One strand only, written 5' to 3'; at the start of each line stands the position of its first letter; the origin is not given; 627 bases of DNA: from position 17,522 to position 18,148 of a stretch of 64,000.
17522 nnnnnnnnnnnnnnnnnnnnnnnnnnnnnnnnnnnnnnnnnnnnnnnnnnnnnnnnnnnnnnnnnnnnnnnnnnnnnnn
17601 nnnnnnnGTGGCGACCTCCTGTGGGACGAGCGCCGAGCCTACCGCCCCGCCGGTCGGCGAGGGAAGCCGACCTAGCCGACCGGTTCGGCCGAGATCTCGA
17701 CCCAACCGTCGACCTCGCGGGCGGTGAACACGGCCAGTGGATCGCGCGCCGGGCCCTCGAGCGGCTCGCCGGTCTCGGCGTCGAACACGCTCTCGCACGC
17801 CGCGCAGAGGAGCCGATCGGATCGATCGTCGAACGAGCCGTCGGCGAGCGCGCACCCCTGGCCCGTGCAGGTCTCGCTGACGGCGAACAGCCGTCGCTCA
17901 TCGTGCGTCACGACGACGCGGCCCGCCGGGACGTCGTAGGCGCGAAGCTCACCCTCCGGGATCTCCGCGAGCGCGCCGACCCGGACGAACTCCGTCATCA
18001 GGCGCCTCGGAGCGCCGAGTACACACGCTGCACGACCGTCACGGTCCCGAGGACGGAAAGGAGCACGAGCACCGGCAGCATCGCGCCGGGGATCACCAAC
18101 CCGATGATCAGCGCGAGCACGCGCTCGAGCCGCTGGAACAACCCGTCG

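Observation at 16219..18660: TrpB2-type PLP enzyme clustered with a Cys4 Rieske-like ferredoxin-fold protein and a CDP-alcohol phosphatidyltransferase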

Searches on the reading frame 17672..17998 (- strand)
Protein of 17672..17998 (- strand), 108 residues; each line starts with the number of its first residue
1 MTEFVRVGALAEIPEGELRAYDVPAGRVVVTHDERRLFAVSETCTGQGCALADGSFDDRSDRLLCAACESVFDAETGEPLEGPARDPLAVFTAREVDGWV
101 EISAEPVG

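Call 4: search_protein_families(library=pfam, proteins=[window:17672-17998:-], max_evalue=0.01)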
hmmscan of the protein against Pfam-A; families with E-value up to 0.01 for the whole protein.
window:17672-17998:- (108 aa): 2 families
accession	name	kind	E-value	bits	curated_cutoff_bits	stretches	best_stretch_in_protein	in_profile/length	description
PF00355.32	Rieske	-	5e-09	36.4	20.3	1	5-91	3-87/88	Rieske [2Fe-2S] domain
PF13806.12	Rieske_2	-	2.9e-06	27.6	27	1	4-103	2-104/104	Rieske-like [2Fe-2S] domain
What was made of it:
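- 17672..17998 (-): 108-aa soluble, acidic (22 D/E against 9 K/R) Rieske-fold protein with a four-cysteine site in place of the Cys2His2 site. Pfam Rieske (call 4).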

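Call 5: search_protein_families(library=ncbifam, proteins=[window:17672-17998:-], max_evalue=0.01)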
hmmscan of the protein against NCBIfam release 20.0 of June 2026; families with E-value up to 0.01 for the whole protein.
window:17672-17998:- (108 aa): 9 families
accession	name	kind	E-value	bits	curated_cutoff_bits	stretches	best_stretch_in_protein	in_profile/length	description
NF007422.0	PRK09965.1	equivalog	1.4e-11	44.4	113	1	5-103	4-99/106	bifunctional 3-phenylpropionate/cinnamic acid dioxygenase ferredoxin subunit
NF041683.1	ant_diox_AndAb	equivalog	2.7e-09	37.1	150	1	4-103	2-99/100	anthranilate 1,2-dioxygenase ferredoxin subunit AndAb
NF042948.2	3PPDioc_HcaC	equivalog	4.3e-08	33.4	150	1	6-100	5-98/105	3-phenylpropionate/cinnamic acid dioxygenase ferredoxin subunit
TIGR02377.1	MocE_fam_FeS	subfamily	2.1e-05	24.4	136.15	1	12-102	10-99/101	MocE family 2Fe-2S type ferredoxin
NF041174.1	SDX_Thmprot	equivalog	2.9e-05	24.2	170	1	27-102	26-107/109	sulredoxin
NF050121.1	bc1_QcrA_actin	exception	0.00013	21.6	275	1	37-90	240-292/319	cytochrome bc1 complex Rieske iron-sulfur subunit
NF010001.0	PRK13474.1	subfamily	0.0011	18.3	154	1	29-103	91-162/178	cytochrome b6-f complex iron-sulfur subunit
NF045928.1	Cytb6fFeSPetC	equivalog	0.0029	17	250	1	29-96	92-156/179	cytochrome b6-f complex iron-sulfur subunit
TIGR02694.1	arsenite_ox_S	equivalog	0.0093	15.9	95.65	0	34-92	48-104/129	arsenate reductase (azurin) small subunit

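Call 6: search_solved_structures(query=window:17672-17998:-, max_evalue=1, show_alignments=4)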
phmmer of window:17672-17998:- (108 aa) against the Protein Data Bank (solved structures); distinct sequences matched with E-value up to 1: 25.
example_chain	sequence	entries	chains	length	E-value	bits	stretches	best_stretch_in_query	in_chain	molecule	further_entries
8hn2_A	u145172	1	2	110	1.1e-06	32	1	5-104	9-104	Cytochrome b6-f complex iron-sulfur subunit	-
4emj_B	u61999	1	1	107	1.7e-06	31.5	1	11-94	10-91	Toluene 1,2-dioxygenase system ferredoxin subunit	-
3dqy_A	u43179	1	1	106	1.7e-06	31.5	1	11-94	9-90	Toluene 1,2-dioxygenase system ferredoxin subunit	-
3gce_A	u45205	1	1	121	1.3e-05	28.7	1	5-98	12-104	Ferredoxin component of carbazole 1,9a-dioxygenase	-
5cxm_A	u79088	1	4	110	3.3e-05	27.3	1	4-92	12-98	Cytochrome b6/f complex iron-sulfur subunit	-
1fqt_A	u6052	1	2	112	3.7e-05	27.2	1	3-101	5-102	RIESKE-TYPE FERREDOXIN OF BIPHENYL DIOXYGENASE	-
1vck_A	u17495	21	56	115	6e-05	26.5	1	5-105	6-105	ferredoxin component of carbazole | Ferredoxin CarAc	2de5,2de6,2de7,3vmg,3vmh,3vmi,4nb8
2e4p_A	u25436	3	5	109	0.00016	25.1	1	4-94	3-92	Biphenyl dioxygenase ferredoxin subunit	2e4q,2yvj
5bok_A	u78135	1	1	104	0.00057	23.3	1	5-91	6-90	Ferredoxin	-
2qpz_A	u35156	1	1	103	0.002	21.6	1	4-91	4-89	Naphthalene 1,2-dioxygenase system ferredoxin subunit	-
8jng_A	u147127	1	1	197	0.0025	21.3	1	9-102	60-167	Methanesulfonate monooxygenase ferredoxin subunit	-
2i7f_A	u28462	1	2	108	0.0027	21.2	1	5-103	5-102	Ferredoxin component of dioxygenase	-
7rh5_Y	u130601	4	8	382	0.0043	20.5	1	36-101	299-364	Cytochrome bc1 complex Rieske iron-sulfur subunit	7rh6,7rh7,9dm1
6hwh_A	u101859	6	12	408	0.0048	20.4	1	36-101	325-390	Ubiquinol-cytochrome c reductase iron-sulfur subunit | Cytochrome bc1 complex cytochrome c subunit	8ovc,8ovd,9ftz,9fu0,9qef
6adq_A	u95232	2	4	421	0.0051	20.3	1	36-101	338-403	Rieske iron-sulfur protein QcrA | Cytochrome bc1 complex Rieske iron-sulfur subunit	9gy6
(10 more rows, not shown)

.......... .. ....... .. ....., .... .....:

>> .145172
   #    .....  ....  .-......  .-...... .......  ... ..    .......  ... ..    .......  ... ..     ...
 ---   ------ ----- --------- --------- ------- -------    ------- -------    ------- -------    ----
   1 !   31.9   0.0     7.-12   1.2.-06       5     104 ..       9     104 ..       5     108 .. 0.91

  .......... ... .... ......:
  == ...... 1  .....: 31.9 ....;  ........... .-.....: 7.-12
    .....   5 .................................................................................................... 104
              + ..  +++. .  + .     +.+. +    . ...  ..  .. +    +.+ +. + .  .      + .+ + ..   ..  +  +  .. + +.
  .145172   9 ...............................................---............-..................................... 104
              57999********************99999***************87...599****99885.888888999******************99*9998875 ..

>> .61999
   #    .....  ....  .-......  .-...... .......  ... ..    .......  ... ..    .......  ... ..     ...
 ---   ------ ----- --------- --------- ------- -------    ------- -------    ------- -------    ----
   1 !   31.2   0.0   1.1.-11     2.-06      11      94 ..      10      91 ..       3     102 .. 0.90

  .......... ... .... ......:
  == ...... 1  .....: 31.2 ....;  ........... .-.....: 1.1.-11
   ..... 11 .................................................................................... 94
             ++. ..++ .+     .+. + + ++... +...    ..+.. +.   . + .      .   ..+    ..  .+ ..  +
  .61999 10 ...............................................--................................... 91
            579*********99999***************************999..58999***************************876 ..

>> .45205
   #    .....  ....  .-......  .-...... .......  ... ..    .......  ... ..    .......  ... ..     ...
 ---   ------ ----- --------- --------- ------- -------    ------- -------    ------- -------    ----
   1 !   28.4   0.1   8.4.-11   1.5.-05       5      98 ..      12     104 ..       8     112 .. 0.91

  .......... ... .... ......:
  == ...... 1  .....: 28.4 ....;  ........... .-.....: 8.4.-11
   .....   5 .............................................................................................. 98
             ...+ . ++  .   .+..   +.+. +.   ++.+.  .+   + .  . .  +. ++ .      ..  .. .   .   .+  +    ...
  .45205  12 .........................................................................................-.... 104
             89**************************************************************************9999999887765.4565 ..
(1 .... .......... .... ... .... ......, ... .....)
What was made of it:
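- Closest known: Rieske-type ferredoxins of ring-hydroxylating oxygenase systems. Same: Best sequence matches in the PDB and in NCBIfam (calls 5, 6).
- Closest known: High-potential respiratory or sulredoxin-type Rieske proteins. Same: The top PDB sequence hit is the soluble domain of Chlorobaculum PetC, 8HN2 (call 6).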

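Call 7: find_homologous_proteins(query=window:17672-17998:-, max_evalue=0.001)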
Query window:17672-17998:- (108 aa): 212 proteins with E <= 0.001 among 239 candidates; the best 120 are listed.
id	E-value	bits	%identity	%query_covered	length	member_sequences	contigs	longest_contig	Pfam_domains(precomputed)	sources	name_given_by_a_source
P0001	1.6e-63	229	97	100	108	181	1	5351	PF00355.33,PF13806.13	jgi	jgi:3-phenylpropionate/trans-cinnamate dioxygenase ferredoxin subunit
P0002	2.1e-62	226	96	100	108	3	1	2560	PF00355.33,PF13806.13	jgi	jgi:3-phenylpropionate/trans-cinnamate dioxygenase ferredoxin component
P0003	8.5e-62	224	95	99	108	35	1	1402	PF00355.33,PF13806.13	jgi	jgi:nitrite reductase/ring-hydroxylating ferredoxin subunit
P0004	3.3e-55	203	84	99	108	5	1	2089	PF00355.33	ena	-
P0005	4.8e-55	202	91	95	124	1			PF00355.33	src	-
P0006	1.7e-54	200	82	99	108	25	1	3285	PF00355.33,PF13806.13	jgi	jgi:3-phenylpropionate/trans-cinnamate dioxygenase ferredoxin component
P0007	2.7e-54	200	81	100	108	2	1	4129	PF00355.33,PF13806.13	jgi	jgi:3-phenylpropionate/trans-cinnamate dioxygenase ferredoxin component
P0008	6.7e-54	199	83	99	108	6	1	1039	PF00355.33,PF13806.13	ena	-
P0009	1.1e-53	198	85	96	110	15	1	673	PF00355.33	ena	-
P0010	1.5e-53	197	82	99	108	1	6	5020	PF00355.33,PF13806.13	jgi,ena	jgi:3-phenylpropionate/trans-cinnamate dioxygenase ferredoxin component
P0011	1.9e-53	197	81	99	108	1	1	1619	PF00355.33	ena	-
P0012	1.9e-53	197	81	99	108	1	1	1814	PF00355.33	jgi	jgi:3-phenylpropionate/trans-cinnamate dioxygenase ferredoxin component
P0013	2.0e-53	197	81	99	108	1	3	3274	PF00355.33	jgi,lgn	jgi:3-phenylpropionate/trans-cinnamate dioxygenase ferredoxin component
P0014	2.4e-53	197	81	99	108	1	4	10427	PF00355.33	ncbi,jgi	jgi:3-phenylpropionate/trans-cinnamate dioxygenase ferredoxin component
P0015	2.7e-53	197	81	99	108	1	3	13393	PF00355.33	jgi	jgi:3-phenylpropionate/trans-cinnamate dioxygenase ferredoxin subunit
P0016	2.8e-53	197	81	99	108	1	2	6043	PF00355.33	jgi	jgi:3-phenylpropionate/trans-cinnamate dioxygenase ferredoxin component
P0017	3.3e-53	196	81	99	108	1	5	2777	PF00355.33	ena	-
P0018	4.0e-53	196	80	99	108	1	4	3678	PF00355.33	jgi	jgi:3-phenylpropionate/trans-cinnamate dioxygenase ferredoxin component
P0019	4.6e-53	196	79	99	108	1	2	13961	PF00355.33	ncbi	-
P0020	4.9e-53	196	80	99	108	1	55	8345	PF00355.33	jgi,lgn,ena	jgi:3-phenylpropionate/trans-cinnamate dioxygenase ferredoxin subunit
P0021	6.0e-53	195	84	96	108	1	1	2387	PF00355.33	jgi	jgi:3-phenylpropionate/trans-cinnamate dioxygenase ferredoxin component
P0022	6.4e-53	195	79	99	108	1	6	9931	PF00355.33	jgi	jgi:3-phenylpropionate/trans-cinnamate dioxygenase ferredoxin subunit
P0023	6.5e-53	195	80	99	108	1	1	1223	PF00355.33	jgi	jgi:3-phenylpropionate/trans-cinnamate dioxygenase ferredoxin subunit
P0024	6.6e-53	195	84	96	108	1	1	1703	PF00355.33,PF13806.13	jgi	jgi:3-phenylpropionate/trans-cinnamate dioxygenase ferredoxin component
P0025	7.2e-53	195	80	99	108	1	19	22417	PF00355.33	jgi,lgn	jgi:3-phenylpropionate/trans-cinnamate dioxygenase ferredoxin component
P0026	7.9e-53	195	80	99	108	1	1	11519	PF00355.33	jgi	jgi:3-phenylpropionate/trans-cinnamate dioxygenase ferredoxin subunit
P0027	1.1e-52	195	81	97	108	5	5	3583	PF00355.33,PF13806.13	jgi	jgi:3-phenylpropionate/trans-cinnamate dioxygenase ferredoxin component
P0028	1.3e-52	194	81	99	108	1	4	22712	PF00355.33,PF13806.13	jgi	jgi:3-phenylpropionate/trans-cinnamate dioxygenase ferredoxin subunit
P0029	1.5e-52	194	80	99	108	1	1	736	PF00355.33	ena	-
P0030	2.0e-52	194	79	99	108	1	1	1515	PF00355.33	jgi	jgi:3-phenylpropionate/trans-cinnamate dioxygenase ferredoxin component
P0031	2.3e-52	194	79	99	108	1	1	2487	PF00355.33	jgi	jgi:3-phenylpropionate/trans-cinnamate dioxygenase ferredoxin component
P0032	2.9e-52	193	83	96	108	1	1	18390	PF00355.33,PF13806.13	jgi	jgi:3-phenylpropionate/trans-cinnamate dioxygenase ferredoxin subunit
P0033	3.2e-52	193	79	99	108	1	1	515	PF00355.33,PF13806.13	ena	-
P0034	3.6e-52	193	82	96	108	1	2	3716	PF00355.33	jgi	jgi:3-phenylpropionate/trans-cinnamate dioxygenase ferredoxin subunit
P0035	3.7e-52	193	80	99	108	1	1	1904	PF00355.33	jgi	jgi:3-phenylpropionate/trans-cinnamate dioxygenase ferredoxin subunit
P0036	4.5e-52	193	82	98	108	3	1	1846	PF00355.33,PF13806.13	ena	-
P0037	5.5e-52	192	78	100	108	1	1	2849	PF00355.33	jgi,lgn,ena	-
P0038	2.9e-51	190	79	99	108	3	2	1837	PF00355.33,PF13806.13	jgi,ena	-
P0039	1.0e-50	188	79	99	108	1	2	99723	PF00355.33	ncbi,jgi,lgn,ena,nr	ncbi:MAG TPA: Rieske 2Fe-2S domain-containing protein [Actinomycetota bacterium]|nr:Rieske 2Fe-2S do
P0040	1.7e-50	188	80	99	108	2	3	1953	PF00355.33,PF13806.13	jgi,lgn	-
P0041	1.9e-50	187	79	98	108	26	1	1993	PF00355.33,PF13806.13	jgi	jgi:3-phenylpropionate/trans-cinnamate dioxygenase ferredoxin subunit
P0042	2.4e-50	187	77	98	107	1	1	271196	PF00355.33,PF13806.13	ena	-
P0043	4.1e-50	186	78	98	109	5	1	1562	PF00355.33,PF13806.13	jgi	jgi:3-phenylpropionate/trans-cinnamate dioxygenase ferredoxin component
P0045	9.8e-50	185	76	98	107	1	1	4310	PF00355.33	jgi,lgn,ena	-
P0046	1.8e-49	184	77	94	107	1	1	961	PF00355.33,PF13806.13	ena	-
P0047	2.1e-49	184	75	98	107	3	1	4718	PF00355.33,PF13806.13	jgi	jgi:3-phenylpropionate/trans-cinnamate dioxygenase ferredoxin subunit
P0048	3.4e-49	183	75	98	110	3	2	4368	PF00355.33,PF13806.13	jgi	jgi:3-phenylpropionate/trans-cinnamate dioxygenase ferredoxin component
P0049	4.7e-49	183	75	98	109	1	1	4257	PF00355.33,PF13806.13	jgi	jgi:3-phenylpropionate/trans-cinnamate dioxygenase ferredoxin subunit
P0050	4.9e-49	183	78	96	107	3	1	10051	PF00355.33,PF13806.13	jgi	jgi:3-phenylpropionate/trans-cinnamate dioxygenase ferredoxin subunit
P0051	7.9e-49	182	80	99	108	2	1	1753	PF00355.33,PF13806.13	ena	-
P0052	2.0e-48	181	76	99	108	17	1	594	PF00355.33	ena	-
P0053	3.3e-48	180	76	97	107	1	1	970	PF00355.33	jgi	jgi:3-phenylpropionate/trans-cinnamate dioxygenase ferredoxin subunit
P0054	3.3e-48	180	75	99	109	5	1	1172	PF00355.33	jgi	jgi:3-phenylpropionate/trans-cinnamate dioxygenase ferredoxin subunit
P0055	4.3e-48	180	100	78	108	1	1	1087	PF00355.33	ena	-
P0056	1.2e-47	178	73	99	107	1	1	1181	PF00355.33,PF13806.13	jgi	jgi:3-phenylpropionate/trans-cinnamate dioxygenase ferredoxin subunit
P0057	1.4e-47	178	74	98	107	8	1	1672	PF00355.33,PF13806.13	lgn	-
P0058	3.3e-47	177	74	97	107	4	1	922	PF00355.33,PF13806.13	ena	-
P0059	3.3e-47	177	72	96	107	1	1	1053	PF00355.33,PF13806.13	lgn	-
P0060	5.7e-47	176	73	98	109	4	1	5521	PF00355.33,PF13806.13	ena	-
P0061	6.2e-47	176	71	98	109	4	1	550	PF00355.33,PF13806.13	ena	-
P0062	1.0e-46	175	71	98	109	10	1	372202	PF00355.33,PF13806.13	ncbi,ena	-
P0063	1.2e-46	175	74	98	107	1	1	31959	PF00355.33,PF13806.13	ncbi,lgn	ncbi:MAG: Rieske (2Fe-2S) protein [Actinomycetota bacterium]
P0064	1.9e-46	175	73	98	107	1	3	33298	PF00355.33,PF13806.13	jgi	-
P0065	2.9e-46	174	70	96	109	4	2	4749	PF00355.33,PF13806.13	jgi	jgi:nitrite reductase/ring-hydroxylating ferredoxin subunit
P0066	3.6e-46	174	70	99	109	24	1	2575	PF00355.33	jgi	jgi:3-phenylpropionate/trans-cinnamate dioxygenase ferredoxin component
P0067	4.3e-46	173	72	98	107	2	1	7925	PF00355.33,PF13806.13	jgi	jgi:3-phenylpropionate/trans-cinnamate dioxygenase ferredoxin subunit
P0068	8.3e-46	172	74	98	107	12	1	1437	PF00355.33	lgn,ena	-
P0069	8.5e-46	172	72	97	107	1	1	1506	PF00355.33,PF13806.13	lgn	-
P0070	1.0e-45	172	71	96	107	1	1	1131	PF00355.33,PF13806.13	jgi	jgi:3-phenylpropionate/trans-cinnamate dioxygenase ferredoxin component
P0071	1.0e-45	172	70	98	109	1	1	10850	PF00355.33,PF13806.13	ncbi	ncbi:MAG: Rieske (2Fe-2S) protein [Actinomycetota bacterium]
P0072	1.1e-45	172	72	98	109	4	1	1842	PF00355.33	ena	-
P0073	1.3e-45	172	69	98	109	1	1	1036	PF00355.33,PF13806.13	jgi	jgi:3-phenylpropionate/trans-cinnamate dioxygenase ferredoxin subunit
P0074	1.6e-45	172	72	98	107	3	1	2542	PF00355.33,PF13806.13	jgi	jgi:3-phenylpropionate/trans-cinnamate dioxygenase ferredoxin subunit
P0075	2.1e-45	171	70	99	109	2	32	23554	PF00355.33,PF13806.13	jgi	jgi:3-phenylpropionate/trans-cinnamate dioxygenase ferredoxin subunit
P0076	2.2e-45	171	72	98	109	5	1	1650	PF00355.33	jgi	jgi:nitrite reductase/ring-hydroxylating ferredoxin subunit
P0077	2.9e-45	171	71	98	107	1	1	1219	PF00355.33,PF13806.13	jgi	jgi:3-phenylpropionate/trans-cinnamate dioxygenase ferredoxin subunit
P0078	3.3e-45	171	70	98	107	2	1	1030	PF00355.33,PF13806.13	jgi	-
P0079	3.6e-45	170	71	96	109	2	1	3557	PF00355.33,PF13806.13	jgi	jgi:3-phenylpropionate/trans-cinnamate dioxygenase ferredoxin subunit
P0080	4.8e-45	170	69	98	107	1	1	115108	PF00355.33,PF13806.13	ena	-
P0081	5.1e-45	170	70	98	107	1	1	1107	PF00355.33,PF13806.13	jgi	jgi:nitrite reductase/ring-hydroxylating ferredoxin subunit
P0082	5.9e-45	170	70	98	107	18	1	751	PF00355.33,PF13806.13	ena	-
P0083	7.1e-45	169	70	98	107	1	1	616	PF00355.33,PF13806.13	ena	-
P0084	8.4e-45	169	70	97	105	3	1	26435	PF00355.33,PF13806.13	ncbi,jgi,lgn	-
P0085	9.8e-45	169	70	97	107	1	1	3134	PF00355.33,PF13806.13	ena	-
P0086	1.1e-44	169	70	97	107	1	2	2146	PF00355.33,PF13806.13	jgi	jgi:3-phenylpropionate/trans-cinnamate dioxygenase ferredoxin subunit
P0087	1.1e-44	169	70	98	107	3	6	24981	PF00355.33,PF13806.13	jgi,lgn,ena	-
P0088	2.0e-44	168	69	98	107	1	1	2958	PF00355.33,PF13806.13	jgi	jgi:nitrite reductase/ring-hydroxylating ferredoxin subunit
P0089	2.4e-44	168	70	96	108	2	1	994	PF00355.33,PF13806.13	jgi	jgi:3-phenylpropionate/trans-cinnamate dioxygenase ferredoxin component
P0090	2.6e-44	168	69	96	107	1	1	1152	PF00355.33,PF13806.13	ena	-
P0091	3.9e-44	167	69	97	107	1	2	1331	PF00355.33,PF13806.13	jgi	jgi:3-phenylpropionate/trans-cinnamate dioxygenase ferredoxin subunit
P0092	1.3e-43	165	69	98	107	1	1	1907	PF00355.33,PF13806.13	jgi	jgi:3-phenylpropionate/trans-cinnamate dioxygenase ferredoxin subunit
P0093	2.4e-43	165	69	97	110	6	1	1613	PF00355.33,PF13806.13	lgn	-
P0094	3.6e-43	164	68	99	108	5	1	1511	PF00355.33,PF13806.13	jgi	jgi:nitrite reductase/ring-hydroxylating ferredoxin subunit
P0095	5.4e-43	163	66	100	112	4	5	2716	PF00355.33,PF13806.13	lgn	-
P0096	7.3e-43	163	68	97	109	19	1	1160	PF00355.33,PF13806.13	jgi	jgi:3-phenylpropionate/trans-cinnamate dioxygenase ferredoxin component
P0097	1.5e-42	162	68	98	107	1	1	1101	PF00355.33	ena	-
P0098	2.0e-42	162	67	98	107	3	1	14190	PF00355.33,PF13806.13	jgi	jgi:nitrite reductase/ring-hydroxylating ferredoxin subunit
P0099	2.0e-42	162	69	98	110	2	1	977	PF00355.33,PF13806.13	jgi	jgi:3-phenylpropionate/trans-cinnamate dioxygenase ferredoxin component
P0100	7.7e-42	160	66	98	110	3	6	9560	PF00355.33,PF13806.13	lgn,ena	-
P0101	1.6e-41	159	68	97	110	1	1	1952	PF00355.33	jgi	jgi:3-phenylpropionate/trans-cinnamate dioxygenase ferredoxin subunit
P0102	2.8e-41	158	66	98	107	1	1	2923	PF00355.33,PF13806.13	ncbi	-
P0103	3.0e-41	158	65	98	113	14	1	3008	PF00355.33,PF13806.13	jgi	-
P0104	5.5e-41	157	65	95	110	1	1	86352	PF00355.33,PF13806.13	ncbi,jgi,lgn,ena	-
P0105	5.6e-41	157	69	96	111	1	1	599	PF00355.33,PF13806.13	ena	-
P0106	9.4e-41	156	69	96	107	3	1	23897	PF00355.33,PF13806.13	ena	-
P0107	9.9e-41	156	66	98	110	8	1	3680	PF00355.33,PF13806.13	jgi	jgi:3-phenylpropionate/trans-cinnamate dioxygenase ferredoxin component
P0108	2.0e-40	155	65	100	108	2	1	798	PF00355.33,PF13806.13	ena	-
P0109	3.2e-40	155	65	98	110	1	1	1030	PF00355.33,PF13806.13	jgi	-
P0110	3.2e-40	154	66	96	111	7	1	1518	PF00355.33,PF13806.13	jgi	jgi:3-phenylpropionate/trans-cinnamate dioxygenase ferredoxin subunit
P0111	3.6e-40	154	65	100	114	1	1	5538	PF00355.33,PF13806.13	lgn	-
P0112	3.7e-40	154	67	96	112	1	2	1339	PF00355.33,PF13806.13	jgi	jgi:3-phenylpropionate/trans-cinnamate dioxygenase ferredoxin subunit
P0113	4.0e-40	154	67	97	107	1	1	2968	PF00355.33,PF13806.13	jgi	jgi:3-phenylpropionate/trans-cinnamate dioxygenase ferredoxin component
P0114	4.3e-40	154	67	96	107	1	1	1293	PF00355.33,PF13806.13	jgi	jgi:3-phenylpropionate/trans-cinnamate dioxygenase ferredoxin component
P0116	6.5e-40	154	66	96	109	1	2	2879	PF00355.33,PF13806.13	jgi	-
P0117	7.7e-40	153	64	99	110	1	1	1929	PF00355.33,PF13806.13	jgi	jgi:3-phenylpropionate/trans-cinnamate dioxygenase ferredoxin component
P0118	8.5e-40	153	66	99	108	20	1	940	PF00355.33,PF13806.13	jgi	jgi:3-phenylpropionate/trans-cinnamate dioxygenase ferredoxin subunit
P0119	1.1e-39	153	67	97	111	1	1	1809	PF00355.33,PF13806.13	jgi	jgi:3-phenylpropionate/trans-cinnamate dioxygenase ferredoxin component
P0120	1.3e-39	153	66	96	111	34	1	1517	PF00355.33,PF13806.13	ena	-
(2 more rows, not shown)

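Call 11: find_encoding_contigs(protein=P0062, flank=8000, max_places=3)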
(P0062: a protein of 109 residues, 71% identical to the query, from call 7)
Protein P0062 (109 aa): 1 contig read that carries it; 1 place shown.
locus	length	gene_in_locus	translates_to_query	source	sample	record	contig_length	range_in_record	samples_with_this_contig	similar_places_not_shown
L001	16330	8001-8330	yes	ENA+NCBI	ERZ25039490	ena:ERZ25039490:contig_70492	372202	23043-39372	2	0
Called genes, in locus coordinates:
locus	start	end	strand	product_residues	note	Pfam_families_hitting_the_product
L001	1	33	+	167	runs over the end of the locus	PF02515:CoA_transf_3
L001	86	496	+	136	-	PF02515:CoA_transf_3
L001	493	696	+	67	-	-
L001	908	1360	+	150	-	PF07729:FCD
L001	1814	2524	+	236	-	PF02770:Acyl-CoA_dh_M, PF00441:Acyl-CoA_dh_1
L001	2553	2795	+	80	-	-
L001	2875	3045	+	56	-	-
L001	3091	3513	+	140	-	-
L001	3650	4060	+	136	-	PF00296:Bac_luciferase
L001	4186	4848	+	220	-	PF00296:Bac_luciferase, PF01575:MaoC_dehydratas (weak)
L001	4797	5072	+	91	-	-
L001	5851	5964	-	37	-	-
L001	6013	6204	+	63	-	PF00441:Acyl-CoA_dh_1, PF08028:Acyl-CoA_dh_2 (weak)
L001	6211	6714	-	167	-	PF00027:cNMP_binding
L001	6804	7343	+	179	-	PF03449:GreA_GreB_N, PF01272:GreA_GreB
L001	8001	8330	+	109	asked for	PF00355:Rieske, PF13806:Rieske_2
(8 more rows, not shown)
